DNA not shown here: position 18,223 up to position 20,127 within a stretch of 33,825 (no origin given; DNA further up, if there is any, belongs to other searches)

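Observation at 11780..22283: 10.5-kb operon built from only two families: 2 Gfo/Idh/MocA paralogs followed by 5 tandem ceramidase-like paralogs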

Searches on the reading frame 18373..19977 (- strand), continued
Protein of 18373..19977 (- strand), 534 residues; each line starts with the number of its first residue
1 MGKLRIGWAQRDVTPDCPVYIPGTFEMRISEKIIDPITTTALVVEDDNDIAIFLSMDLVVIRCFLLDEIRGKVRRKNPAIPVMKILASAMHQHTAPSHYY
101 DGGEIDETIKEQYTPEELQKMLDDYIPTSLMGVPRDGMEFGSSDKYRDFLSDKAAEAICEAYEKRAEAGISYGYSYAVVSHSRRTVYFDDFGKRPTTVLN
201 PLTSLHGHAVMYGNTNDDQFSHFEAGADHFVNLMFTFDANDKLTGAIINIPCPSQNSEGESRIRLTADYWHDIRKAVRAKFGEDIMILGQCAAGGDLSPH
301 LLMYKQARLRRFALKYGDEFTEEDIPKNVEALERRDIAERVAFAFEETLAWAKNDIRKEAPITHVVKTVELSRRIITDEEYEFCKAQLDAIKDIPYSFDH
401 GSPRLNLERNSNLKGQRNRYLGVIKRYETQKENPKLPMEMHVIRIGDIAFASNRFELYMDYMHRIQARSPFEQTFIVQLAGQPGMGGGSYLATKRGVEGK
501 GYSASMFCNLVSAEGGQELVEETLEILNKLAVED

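Call 24: fold_search(model_id=the predicted structure, library=pdb)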
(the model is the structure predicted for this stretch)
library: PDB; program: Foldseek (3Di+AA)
matches with E <= 10: 560; with E <= 0.001: 4
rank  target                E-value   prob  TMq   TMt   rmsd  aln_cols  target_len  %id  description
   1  2zws                  1.8e-19  1.00  0.61  0.52   7.9       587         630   14  Crystal Structure Analysis of neutral ceramidase from Pseudomonas aeruginosa (released 2009-03-03)
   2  2zxc_A                2.9e-18  1.00  0.59  0.50   8.1       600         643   14  Ceramidase complexed with C2 (released 2009-02-03)
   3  4wgk_B                3.0e-18  1.00  0.59  0.48   9.5       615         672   11  Crystal structure of human neutral ceramidase with Zn-bound phosphate (released 2015-07-08)
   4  4wgk_A                4.3e-17  1.00  0.58  0.47  10.3       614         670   12  Crystal structure of human neutral ceramidase with Zn-bound phosphate (released 2015-07-08)
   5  1jro_B                2.0e-03  0.15  0.12  0.09  23.1       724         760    8  Crystal Structure of Xanthine Dehydrogenase from Rhodobacter capsulatus (released 2002-01-11)
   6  1sij                  8.7e-03  0.09  0.11  0.07  24.2       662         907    9  Crystal structure of the Aldehyde Dehydrogenase (a.k.a. AOR or MOP) of Desulfovibrio gigas covalently bound to [AsO3]- (released 2004-07-27)
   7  7orc_B                1.3e-02  0.11  0.14  0.07  24.4       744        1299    8  Human Aldehyde Oxidase in complex with Raloxifene (released 2021-09-01)
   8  3etr_C                1.4e-02  0.09  0.12  0.10  22.9       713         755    8  Crystal structure of xanthine oxidase in complex with lumazine (released 2009-01-27)
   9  7esy_B                1.4e-02  0.10  0.11  0.09  25.5       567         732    8  Crystal structure of the complex formed by Wolbachia cytoplasmic incompatibility factors CidA and CidBND1-ND2 from wPi (released 2021-11-10)
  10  4zoh_A                1.7e-02  0.10  0.13  0.11  23.7       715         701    8  Crystal structure of glyceraldehyde oxidoreductase (released 2016-02-03)
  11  2w55_B                1.9e-02  0.08  0.12  0.09  23.3       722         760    8  Crystal Structure of Xanthine Dehydrogenase (E232Q variant) from Rhodobacter capsulatus in Complex with Hypoxanthine (released 2008-12-23)
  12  2e3t_A                4.1e-02  0.08  0.14  0.07  22.8       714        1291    9  Crystal structure of rat xanthine oxidoreductase mutant (W335A and F336L) (released 2007-09-25)
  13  3eub_C                4.6e-02  0.08  0.13  0.10  24.6       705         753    9  Crystal Structure of Desulfo-Xanthine Oxidase with Xanthine (released 2009-01-27)
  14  3ax7_A                6.4e-02  0.06  0.12  0.07  22.8       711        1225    9  Bovine Xanthine Oxidase, protease cleaved form (released 2012-02-22)
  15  1dgj                  6.8e-02  0.04  0.10  0.07  23.9       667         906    7  CRYSTAL STRUCTURE OF THE ALDEHYDE OXIDOREDUCTASE FROM DESULFOVIBRIO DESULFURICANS ATCC 27774 (released 2000-03-22)
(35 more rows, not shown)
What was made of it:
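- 18373..19977 (-): cerA: 534 aa, ceramidase-fold hydrolase, catalytic domain only. Foldseek matches 2zws at E=1.8e-19 (call 24).
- On Neutral/alkaline ceramidase (PF04734; PaCD, ASAH2): The next hit has E=2e-3 and TM 0.12 (call 24).
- The human structure 4wgk carries a Zn-bound phosphate, according to its PDB title (call 24). The zinc site of human neutral ceramidase binds phosphate, according to the title of PDB 4wgk (call 24).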

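Call 28: search_protein_families(library=pfam, alignment_id=A3, max_evalue=0.00001)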
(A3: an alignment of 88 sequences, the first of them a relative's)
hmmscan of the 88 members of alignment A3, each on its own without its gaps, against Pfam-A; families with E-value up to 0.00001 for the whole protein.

A. member 1, L001:8559-9914:+ (451 aa): 1 family
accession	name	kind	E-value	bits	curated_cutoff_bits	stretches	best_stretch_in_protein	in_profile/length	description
PF02952.23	Fucose_iso_C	-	4.4e-06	26.8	29.3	1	359-450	45-139/143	L-fucose isomerase, C-terminal domain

B. families by the number of members that match (of 88 scanned): 71 families (the first 25 are shown)
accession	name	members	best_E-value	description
PF01041.23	DegT_DnrJ_EryC1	8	4.4e-93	DegT/DnrJ/EryC1/StrS aminotransferase family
PF01053.26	Cys_Met_Meta_PP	7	3.8e-10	Cys/Met metabolism PLP-dependent enzyme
PF00155.27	Aminotran_1_2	7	8.1e-09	Aminotransferase class I and II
PF01261.30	AP_endonuc_2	5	5.1e-36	Xylose isomerase-like TIM barrel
PF04734.18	Ceramidase_alk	5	1.6e-13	Neutral/alkaline non-lysosomal ceramidase, N-terminal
PF01212.27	Beta_elim_lyase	4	1.4e-09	Beta-eliminating lyase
PF07690.21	MFS_1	3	2.6e-52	Major Facilitator Superfamily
PF00370.27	FGGY_N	3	1.2e-49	FGGY family of carbohydrate kinases, N-terminal domain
PF02782.22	FGGY_C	3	1.2e-27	FGGY family of carbohydrate kinases, C-terminal domain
PF01229.23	Glyco_hydro_39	3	1.9e-20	Glycosyl hydrolases family 39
PF00266.25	Aminotran_5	3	9.9e-09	Aminotransferase class-V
PF01915.27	Glyco_hydro_3_C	2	1.4e-62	Glycosyl hydrolase family 3 C-terminal domain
PF01202.28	SKI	2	4.5e-40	Shikimate kinase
PF01761.26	DHQ_synthase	2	1.3e-37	3-dehydroquinate synthase N-terminal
PF24621.2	DHQS_C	2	1.8e-28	3-dehydroquinate synthase C-terminal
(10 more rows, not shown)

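Call 32: search_solved_structures(query=A4, max_evalue=1, show_alignments=2)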
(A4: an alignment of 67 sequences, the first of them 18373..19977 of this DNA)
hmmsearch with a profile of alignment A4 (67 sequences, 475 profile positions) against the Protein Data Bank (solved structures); distinct sequences matched with E-value up to 1: 2.
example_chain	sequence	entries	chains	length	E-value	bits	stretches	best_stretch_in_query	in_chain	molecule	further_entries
2zws_A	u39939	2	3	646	9.7e-13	50.9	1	7-224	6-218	Neutral ceramidase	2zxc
4wgk_A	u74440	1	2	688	1.3e-09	40.6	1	7-148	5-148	Neutral ceramidase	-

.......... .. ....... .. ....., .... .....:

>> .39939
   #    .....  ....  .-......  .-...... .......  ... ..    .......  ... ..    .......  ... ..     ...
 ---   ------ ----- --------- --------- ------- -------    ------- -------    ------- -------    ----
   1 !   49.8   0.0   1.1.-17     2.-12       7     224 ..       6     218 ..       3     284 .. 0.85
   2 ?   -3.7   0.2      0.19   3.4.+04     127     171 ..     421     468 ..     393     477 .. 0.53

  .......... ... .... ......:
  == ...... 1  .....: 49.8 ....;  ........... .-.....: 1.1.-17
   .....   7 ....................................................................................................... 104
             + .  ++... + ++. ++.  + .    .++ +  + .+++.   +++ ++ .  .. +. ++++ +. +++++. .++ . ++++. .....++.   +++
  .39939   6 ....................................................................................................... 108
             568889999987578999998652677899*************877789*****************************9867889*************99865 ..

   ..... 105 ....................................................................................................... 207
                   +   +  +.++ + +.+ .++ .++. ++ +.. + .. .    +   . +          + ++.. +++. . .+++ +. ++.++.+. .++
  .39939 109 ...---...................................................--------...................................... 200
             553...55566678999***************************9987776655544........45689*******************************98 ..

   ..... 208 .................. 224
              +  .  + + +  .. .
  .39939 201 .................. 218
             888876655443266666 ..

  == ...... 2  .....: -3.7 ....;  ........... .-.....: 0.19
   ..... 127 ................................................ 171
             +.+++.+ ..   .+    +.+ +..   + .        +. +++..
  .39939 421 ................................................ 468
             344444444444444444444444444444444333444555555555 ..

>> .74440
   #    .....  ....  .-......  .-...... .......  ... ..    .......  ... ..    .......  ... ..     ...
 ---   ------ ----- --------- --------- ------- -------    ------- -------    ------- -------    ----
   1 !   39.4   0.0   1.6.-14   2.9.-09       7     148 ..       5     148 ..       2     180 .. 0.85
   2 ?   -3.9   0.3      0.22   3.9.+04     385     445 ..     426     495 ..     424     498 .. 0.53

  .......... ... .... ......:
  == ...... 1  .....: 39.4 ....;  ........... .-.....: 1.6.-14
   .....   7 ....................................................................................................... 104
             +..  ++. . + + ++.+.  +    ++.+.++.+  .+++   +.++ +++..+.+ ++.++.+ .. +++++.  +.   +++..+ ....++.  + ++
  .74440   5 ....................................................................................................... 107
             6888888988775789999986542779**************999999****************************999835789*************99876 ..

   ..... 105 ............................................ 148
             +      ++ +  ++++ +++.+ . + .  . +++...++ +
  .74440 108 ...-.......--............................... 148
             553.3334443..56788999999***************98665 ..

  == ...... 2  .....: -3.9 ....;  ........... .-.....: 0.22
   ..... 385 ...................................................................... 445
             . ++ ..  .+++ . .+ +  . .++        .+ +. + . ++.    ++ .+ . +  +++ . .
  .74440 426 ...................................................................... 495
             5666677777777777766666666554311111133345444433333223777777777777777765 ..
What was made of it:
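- The 67-sequence profile matches 2zws at E=9.7e-13 and 4wgk at E=1.3e-9 (call 32).
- Tried and rejected: A profile from 67 diverse representatives was needed to reach significance (call 32).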

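Call 37: search_protein_families(library=pfam, proteins=[L007:8585-9973:+, L007:11577-12914:+, L007:14460-15875:+, L007:15879-17642:+, L005:11550-13496:+, L005:13507-14979:+, L005:14998-16347:+, L002:11711-12463:+, L002:12535-13836:+, L002:13944-15251:+], max_evalue=0.01)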
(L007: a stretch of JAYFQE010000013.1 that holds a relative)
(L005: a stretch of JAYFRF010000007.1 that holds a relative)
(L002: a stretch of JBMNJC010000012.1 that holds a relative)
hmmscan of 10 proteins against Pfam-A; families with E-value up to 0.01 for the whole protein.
L007:8585-9973:+ (462 aa): 1 family
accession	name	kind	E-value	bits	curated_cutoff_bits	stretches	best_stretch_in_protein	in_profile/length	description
PF01229.23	Glyco_hydro_39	-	1.9e-20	73.6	26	1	75-246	64-232/472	Glycosyl hydrolases family 39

L007:11577-12914:+ (445 aa): 2 families
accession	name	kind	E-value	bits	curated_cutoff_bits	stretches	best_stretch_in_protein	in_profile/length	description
PF01229.23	Glyco_hydro_39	-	1.3e-17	64.3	26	1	75-254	69-238/472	Glycosyl hydrolases family 39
PF12891.13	Glyco_hydro_44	-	1.8e-05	25.3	25.1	1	166-242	142-221/223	Glycoside hydrolase family 44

L007:14460-15875:+ (471 aa): 1 family
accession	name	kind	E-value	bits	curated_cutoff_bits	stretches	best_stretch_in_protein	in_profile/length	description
PF01554.23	MatE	-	1.4e-53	181.3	24.9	2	256-418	1-161/161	MatE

L007:15879-17642:+ (587 aa): 0 families

L005:11550-13496:+ (648 aa): 0 families

L005:13507-14979:+ (490 aa): 1 family
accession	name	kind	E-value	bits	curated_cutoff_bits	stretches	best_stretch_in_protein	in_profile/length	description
PF00295.23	Glyco_hydro_28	-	9.4e-08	31.9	22.9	1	115-212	70-169/324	Glycosyl hydrolases family 28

L005:14998-16347:+ (449 aa): 2 families
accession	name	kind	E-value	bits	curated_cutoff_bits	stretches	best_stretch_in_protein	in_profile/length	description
PF00202.27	Aminotran_3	-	9.5e-98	328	30.5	1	44-441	6-403/403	Aminotransferase class-III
PF00155.27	Aminotran_1_2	-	0.0085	15.7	19.7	0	211-339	133-270/361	Aminotransferase class I and II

L002:11711-12463:+ (250 aa): 3 families
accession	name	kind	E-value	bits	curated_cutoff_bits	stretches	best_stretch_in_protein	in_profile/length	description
PF13427.11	AadA_C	-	2.1e-25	89.3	22.2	1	147-246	1-102/103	Aminoglycoside adenylyltransferase, C-terminal domain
PF18765.7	Polbeta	-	2e-05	25.1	26.9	1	21-68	12-58/93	Polymerase beta, Nucleotidyltransferase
PF01909.29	NTP_transf_2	-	0.00044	21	21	1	19-65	13-61/93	Nucleotidyltransferase domain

L002:12535-13836:+ (433 aa): 1 family
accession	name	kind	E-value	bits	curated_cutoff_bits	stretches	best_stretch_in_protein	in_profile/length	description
PF04734.18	Ceramidase_alk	-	4.5e-17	62.3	32.1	1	7-243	1-231/509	Neutral/alkaline non-lysosomal ceramidase, N-terminal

L002:13944-15251:+ (435 aa): 1 family
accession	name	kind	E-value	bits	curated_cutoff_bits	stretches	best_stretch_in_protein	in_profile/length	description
PF04734.18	Ceramidase_alk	-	1.6e-13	50.6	32.1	1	5-242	1-229/509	Neutral/alkaline non-lysosomal ceramidase, N-terminal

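Call 45: find_encoding_contigs(protein=P0005, flank=10000, max_places=3)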
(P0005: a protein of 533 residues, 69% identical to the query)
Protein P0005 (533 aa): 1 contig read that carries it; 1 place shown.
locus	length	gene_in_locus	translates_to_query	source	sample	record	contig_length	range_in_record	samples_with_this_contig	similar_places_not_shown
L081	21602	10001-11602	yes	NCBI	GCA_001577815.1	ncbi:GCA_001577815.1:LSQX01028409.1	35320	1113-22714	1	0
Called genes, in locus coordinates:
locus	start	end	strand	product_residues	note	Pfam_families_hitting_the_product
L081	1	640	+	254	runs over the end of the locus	PF03328:HpcH_HpaI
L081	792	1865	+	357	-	PF01408:GFO_IDH_MocA, PF21252:Glyco_hydro_109_C (faint), PF22725:GFO_IDH_MocA_C3 (weak), PF02894:GFO_IDH_MocA_C (weak)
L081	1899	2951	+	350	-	PF00291:PALP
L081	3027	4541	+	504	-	PF00370:FGGY_N, PF02782:FGGY_C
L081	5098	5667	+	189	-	PF07690:MFS_1, PF12832:MFS_1_like (weak)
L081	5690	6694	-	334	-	PF00356:LacI, PF00532:Peripla_BP_1, PF13407:Peripla_BP_4 (faint), PF13377:Peripla_BP_3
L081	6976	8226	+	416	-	PF18164:GNAT_C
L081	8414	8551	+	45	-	-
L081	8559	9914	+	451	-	PF02952:Fucose_iso_C (weak)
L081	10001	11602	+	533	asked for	-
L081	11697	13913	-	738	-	PF00933:Glyco_hydro_3, PF01915:Glyco_hydro_3_C, PF14310:Fn3-like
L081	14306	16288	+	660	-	-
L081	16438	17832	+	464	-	PF00890:FAD_binding_2 (weak), PF01266:DAO (weak), PF03486:HI0933_like (faint), PF07992:Pyr_redox_2 (faint), PF12831:FAD_oxidored, PF13450:NAD_binding_8 (weak)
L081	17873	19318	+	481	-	-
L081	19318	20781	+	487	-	-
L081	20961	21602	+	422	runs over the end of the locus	PF09587:PGA_cap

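Call 46: find_encoding_contigs(protein=P0008, flank=10000, max_places=3)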
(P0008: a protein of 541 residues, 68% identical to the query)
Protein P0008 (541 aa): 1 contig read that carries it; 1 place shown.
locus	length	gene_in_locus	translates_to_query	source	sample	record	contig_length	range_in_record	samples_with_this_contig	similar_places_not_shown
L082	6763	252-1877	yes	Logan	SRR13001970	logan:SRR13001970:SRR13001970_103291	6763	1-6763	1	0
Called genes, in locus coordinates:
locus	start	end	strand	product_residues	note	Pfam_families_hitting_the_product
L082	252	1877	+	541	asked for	-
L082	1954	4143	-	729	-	PF16244:DUF4901 (weak)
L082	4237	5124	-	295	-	PF23023:Anti-Pycsar_Apyc1, PF12706:Lactamase_B_2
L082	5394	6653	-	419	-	PF02844:GARS_N, PF01071:GARS_A, PF02786:CPSase_L_D2 (weak), PF02222:ATP-grasp (weak), PF02843:GARS_C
